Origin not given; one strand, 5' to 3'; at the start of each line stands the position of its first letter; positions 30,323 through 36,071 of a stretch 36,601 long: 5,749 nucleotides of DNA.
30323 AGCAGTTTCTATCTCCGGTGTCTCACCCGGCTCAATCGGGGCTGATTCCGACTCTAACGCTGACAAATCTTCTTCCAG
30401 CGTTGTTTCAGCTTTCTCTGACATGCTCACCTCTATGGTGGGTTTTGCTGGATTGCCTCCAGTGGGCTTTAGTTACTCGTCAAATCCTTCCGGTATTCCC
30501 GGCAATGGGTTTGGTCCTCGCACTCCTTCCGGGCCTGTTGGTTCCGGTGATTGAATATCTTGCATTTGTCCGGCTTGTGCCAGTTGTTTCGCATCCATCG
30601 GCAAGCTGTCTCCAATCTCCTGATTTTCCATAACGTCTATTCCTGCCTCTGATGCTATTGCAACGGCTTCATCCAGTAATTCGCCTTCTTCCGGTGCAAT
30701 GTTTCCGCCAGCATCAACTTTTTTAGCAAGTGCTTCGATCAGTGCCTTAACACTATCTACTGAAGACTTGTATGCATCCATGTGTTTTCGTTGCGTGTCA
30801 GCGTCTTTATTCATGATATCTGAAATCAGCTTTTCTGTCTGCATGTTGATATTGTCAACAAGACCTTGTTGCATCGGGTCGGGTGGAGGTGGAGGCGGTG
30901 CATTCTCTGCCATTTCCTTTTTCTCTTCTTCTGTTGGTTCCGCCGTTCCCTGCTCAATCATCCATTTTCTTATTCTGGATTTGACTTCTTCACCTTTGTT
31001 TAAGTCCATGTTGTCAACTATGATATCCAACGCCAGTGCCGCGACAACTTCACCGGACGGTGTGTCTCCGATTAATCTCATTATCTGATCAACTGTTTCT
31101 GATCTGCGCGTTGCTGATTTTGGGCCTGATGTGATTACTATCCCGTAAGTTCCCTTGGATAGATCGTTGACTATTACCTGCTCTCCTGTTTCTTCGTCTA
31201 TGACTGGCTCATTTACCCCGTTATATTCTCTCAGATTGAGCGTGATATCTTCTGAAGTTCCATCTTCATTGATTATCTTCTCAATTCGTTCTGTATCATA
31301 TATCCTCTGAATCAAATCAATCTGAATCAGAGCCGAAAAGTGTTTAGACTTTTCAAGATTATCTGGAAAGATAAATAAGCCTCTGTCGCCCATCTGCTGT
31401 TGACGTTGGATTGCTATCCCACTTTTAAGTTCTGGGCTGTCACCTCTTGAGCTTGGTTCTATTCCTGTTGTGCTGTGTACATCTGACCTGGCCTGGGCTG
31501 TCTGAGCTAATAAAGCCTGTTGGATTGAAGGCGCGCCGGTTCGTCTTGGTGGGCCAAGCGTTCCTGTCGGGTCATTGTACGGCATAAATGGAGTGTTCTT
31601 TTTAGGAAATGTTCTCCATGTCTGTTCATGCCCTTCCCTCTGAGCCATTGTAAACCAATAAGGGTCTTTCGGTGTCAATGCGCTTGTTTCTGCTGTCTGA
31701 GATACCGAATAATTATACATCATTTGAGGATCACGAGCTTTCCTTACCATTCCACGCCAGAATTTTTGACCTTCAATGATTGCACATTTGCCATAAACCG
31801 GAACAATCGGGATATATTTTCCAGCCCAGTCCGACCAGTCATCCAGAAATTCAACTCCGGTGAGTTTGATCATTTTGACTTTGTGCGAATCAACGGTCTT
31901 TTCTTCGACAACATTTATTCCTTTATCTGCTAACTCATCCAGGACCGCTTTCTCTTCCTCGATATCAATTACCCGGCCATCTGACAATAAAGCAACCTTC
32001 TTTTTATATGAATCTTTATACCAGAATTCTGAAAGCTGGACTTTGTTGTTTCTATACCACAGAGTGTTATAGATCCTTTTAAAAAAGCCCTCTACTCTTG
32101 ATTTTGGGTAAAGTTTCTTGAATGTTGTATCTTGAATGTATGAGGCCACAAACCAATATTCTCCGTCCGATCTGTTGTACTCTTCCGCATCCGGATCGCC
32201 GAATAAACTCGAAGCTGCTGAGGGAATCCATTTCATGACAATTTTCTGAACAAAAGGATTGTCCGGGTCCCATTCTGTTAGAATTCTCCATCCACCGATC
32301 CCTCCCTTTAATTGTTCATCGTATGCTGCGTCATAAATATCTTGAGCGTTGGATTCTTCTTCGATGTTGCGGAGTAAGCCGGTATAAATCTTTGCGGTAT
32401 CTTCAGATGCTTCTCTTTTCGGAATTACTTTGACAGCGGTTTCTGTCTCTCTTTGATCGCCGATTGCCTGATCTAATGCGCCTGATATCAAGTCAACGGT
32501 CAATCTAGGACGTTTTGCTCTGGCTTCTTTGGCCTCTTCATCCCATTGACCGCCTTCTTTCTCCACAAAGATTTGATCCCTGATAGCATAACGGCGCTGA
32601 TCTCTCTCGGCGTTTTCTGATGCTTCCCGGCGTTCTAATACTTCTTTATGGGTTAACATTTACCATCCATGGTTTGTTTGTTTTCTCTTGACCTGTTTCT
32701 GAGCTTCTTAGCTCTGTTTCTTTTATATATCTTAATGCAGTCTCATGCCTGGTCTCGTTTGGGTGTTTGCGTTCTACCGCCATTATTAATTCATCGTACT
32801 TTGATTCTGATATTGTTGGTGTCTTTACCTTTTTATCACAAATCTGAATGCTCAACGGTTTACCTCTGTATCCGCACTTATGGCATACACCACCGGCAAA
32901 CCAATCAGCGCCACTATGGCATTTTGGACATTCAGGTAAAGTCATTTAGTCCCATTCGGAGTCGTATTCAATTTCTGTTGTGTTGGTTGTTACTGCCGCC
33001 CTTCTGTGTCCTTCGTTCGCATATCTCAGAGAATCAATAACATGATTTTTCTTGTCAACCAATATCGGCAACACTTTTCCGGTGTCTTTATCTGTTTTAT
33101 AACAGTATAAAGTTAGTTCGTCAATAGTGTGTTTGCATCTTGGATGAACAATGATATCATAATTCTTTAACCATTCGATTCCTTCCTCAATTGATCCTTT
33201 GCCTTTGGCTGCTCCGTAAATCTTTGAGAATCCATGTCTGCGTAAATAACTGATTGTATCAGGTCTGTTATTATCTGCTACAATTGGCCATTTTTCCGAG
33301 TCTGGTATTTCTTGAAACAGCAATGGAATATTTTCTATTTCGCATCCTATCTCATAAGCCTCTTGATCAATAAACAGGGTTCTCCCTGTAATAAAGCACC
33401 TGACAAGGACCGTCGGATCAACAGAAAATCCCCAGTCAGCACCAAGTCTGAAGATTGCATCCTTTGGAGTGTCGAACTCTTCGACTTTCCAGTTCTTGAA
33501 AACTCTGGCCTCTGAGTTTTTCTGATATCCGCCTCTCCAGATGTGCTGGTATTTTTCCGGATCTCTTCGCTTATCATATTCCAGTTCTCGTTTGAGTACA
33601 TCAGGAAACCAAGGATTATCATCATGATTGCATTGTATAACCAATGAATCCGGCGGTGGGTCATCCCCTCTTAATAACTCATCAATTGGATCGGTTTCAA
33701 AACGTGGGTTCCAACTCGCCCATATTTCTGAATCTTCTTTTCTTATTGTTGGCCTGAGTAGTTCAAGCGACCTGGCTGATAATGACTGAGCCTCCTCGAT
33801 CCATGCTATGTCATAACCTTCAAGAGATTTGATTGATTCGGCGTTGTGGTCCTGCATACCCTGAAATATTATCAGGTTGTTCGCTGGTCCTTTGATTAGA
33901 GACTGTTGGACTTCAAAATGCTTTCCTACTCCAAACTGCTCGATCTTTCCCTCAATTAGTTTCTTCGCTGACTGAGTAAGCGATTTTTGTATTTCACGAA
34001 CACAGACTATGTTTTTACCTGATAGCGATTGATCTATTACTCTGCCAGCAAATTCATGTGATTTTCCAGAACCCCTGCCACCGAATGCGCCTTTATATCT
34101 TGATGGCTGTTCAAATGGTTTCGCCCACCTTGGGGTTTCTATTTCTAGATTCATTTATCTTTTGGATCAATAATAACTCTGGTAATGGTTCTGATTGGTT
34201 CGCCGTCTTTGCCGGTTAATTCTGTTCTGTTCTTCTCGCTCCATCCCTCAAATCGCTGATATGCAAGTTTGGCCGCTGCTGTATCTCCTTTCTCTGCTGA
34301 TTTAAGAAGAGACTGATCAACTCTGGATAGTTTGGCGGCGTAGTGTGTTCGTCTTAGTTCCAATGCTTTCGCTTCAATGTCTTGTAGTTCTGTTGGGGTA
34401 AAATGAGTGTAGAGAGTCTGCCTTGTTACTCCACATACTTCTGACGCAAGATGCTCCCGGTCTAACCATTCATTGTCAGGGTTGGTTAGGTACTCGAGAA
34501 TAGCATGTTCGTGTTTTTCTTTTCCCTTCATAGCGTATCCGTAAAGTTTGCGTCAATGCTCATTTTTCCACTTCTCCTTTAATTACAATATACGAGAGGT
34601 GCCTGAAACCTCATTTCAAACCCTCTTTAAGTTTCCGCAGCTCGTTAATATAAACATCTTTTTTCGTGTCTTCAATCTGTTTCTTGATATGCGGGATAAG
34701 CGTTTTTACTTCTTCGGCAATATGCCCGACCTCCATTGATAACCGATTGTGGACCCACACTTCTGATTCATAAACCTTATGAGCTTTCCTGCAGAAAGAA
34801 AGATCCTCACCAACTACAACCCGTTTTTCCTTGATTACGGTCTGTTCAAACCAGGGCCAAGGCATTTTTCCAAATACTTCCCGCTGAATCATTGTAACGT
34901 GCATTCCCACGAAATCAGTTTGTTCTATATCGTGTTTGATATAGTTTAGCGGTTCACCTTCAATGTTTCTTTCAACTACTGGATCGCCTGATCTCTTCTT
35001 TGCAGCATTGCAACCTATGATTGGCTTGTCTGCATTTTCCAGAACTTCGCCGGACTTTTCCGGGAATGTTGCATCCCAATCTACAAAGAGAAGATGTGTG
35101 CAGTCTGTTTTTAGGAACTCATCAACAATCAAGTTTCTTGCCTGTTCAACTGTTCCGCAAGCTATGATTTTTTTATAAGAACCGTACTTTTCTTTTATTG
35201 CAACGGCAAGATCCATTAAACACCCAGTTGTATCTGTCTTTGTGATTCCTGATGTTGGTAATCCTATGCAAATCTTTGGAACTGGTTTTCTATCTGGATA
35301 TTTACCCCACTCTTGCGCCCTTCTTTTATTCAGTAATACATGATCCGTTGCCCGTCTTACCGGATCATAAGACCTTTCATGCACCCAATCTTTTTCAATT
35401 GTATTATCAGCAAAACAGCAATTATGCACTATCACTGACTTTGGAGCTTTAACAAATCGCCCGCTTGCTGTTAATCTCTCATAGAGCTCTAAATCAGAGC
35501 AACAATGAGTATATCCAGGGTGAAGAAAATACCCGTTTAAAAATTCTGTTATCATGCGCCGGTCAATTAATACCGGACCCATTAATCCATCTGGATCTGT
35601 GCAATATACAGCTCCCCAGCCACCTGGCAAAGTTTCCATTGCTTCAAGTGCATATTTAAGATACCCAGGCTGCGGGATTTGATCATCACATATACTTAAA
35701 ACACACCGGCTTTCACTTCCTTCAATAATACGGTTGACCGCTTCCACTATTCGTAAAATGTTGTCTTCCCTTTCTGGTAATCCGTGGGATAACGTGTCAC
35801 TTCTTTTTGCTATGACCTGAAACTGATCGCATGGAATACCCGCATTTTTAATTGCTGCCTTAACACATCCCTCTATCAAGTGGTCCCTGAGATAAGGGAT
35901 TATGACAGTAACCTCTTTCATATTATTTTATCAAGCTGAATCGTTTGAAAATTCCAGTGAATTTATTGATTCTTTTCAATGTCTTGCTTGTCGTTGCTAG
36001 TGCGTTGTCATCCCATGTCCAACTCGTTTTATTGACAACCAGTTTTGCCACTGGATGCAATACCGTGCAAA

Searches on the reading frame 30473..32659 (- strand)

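Call 10: search_protein_families(library=phrogs, proteins=[window:30473-32659:-], max_evalue=0.001)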
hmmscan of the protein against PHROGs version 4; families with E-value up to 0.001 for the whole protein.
window:30473-32659:- (728 aa): 2 families
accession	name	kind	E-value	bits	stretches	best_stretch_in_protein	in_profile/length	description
phrog_156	-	head and packaging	3.1e-120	403.6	1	3-699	11-669/681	portal protein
phrog_14911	-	unknown function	1.5e-43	150.3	1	4-350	7-364/404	-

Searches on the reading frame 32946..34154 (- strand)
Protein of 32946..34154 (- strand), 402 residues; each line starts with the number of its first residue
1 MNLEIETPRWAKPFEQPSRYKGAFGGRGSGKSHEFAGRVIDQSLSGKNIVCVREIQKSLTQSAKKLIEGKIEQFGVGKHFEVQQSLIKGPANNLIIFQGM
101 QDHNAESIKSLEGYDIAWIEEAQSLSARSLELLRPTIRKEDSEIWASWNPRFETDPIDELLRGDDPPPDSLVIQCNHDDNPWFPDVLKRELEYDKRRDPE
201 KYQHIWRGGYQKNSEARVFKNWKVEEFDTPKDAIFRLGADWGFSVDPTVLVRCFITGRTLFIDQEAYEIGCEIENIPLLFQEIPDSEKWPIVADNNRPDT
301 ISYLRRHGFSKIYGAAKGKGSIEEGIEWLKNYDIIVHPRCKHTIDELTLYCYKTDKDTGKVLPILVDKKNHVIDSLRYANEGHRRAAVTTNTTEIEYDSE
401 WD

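Call 10: search_protein_families(library=phrogs, proteins=[window:32946-34154:-], max_evalue=0.001)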
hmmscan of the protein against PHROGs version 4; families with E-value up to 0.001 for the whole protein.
window:32946-34154:- (402 aa): 7 families
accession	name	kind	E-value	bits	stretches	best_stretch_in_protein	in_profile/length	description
phrog_3717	-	head and packaging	8e-59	200.3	1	8-252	13-269/277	terminase large subunit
phrog_2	-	head and packaging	8.8e-46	158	1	12-387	275-596/807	terminase large subunit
phrog_6672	-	head and packaging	1.3e-37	129.6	1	259-381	6-127/145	terminase large subunit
phrog_5653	-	head and packaging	5.9e-36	125.1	1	214-392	6-189/199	terminase large subunit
phrog_10250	-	head and packaging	2.2e-06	28.6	1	317-381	149-213/228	terminase large subunit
phrog_8711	-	head and packaging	7.3e-06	27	1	17-80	24-89/89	terminase large subunit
phrog_18557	-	head and packaging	5.8e-05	24.1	1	314-381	3-71/88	terminase large subunit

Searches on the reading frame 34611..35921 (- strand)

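Call 10: search_protein_families(library=phrogs, proteins=[window:34611-35921:-], max_evalue=0.001)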
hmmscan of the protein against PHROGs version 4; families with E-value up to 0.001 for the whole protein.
window:34611-35921:- (436 aa): 1 family
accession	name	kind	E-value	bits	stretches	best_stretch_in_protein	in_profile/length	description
phrog_1574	-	unknown function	3.6e-11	44.2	1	217-402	15-230/240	-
